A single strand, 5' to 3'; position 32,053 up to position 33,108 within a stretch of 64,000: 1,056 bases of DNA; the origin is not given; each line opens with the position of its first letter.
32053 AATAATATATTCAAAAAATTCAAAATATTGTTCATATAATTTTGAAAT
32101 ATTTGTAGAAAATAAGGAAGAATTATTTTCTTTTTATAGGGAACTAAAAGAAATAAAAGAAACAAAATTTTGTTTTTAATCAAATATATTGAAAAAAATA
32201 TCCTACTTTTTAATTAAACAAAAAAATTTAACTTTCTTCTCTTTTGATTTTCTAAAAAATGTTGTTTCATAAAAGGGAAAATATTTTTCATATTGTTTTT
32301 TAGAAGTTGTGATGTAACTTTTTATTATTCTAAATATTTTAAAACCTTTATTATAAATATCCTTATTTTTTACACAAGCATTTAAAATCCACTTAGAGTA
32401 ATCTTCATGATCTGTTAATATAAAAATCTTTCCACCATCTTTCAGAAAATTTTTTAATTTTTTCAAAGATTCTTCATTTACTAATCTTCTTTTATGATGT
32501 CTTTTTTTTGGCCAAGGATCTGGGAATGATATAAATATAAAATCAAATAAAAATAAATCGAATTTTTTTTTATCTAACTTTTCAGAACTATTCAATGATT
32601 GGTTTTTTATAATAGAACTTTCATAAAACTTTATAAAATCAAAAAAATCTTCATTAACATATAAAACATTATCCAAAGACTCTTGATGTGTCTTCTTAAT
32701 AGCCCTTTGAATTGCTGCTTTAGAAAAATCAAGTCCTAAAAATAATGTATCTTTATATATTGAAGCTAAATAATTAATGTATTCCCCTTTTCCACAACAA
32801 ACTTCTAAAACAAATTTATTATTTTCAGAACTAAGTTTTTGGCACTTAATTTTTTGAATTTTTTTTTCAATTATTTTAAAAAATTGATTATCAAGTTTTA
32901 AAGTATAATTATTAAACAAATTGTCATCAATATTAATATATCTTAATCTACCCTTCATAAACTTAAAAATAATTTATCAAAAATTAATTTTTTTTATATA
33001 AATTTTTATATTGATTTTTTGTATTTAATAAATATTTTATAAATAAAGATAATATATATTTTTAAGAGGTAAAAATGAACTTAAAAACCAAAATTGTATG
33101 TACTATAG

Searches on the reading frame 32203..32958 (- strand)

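Call 31: search_protein_families(library=pfam, proteins=[window:32203-32958:-], max_evalue=0.01)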
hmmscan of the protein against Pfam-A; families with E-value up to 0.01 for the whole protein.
window:32203-32958:- (251 aa): 11 families
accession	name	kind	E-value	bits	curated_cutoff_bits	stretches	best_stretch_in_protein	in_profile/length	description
PF02390.23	Methyltransf_4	-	2e-32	112.5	24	1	47-200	2-135/173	Putative methyltransferase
PF13847.12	Methyltransf_31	-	3.6e-10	40.1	27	1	46-185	3-113/145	Methyltransferase domain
PF13649.12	Methyltransf_25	-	4.6e-08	34.1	27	1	50-111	1-60/97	Methyltransferase domain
PF13489.12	Methyltransf_23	-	1.6e-06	28.4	27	1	41-186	15-122/164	Methyltransferase domain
PF08242.18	Methyltransf_12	-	1.2e-05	26.3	30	1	51-108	1-58/98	Methyltransferase domain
PF24675.1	NpmA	-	2.3e-05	24.3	60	1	34-103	11-84/214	16S rRNA (adenine(1408)-N(1))-methyltransferase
PF08241.18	Methyltransf_11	-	3.8e-05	24.7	21.2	1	51-113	1-58/95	Methyltransferase domain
PF05175.20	MTS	-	8.7e-05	22.7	23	0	40-110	25-95/170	Methyltransferase small domain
PF01728.25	FtsJ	-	0.00081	19.8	24.1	1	41-193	17-150/181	FtsJ-like methyltransferase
PF02353.26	CMAS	-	0.0034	17.2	27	1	36-137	52-149/273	Mycolic acid cyclopropane synthetase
PF05206.20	TRM13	-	0.0083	16.1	26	0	37-71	10-43/257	Methyltransferase TRM13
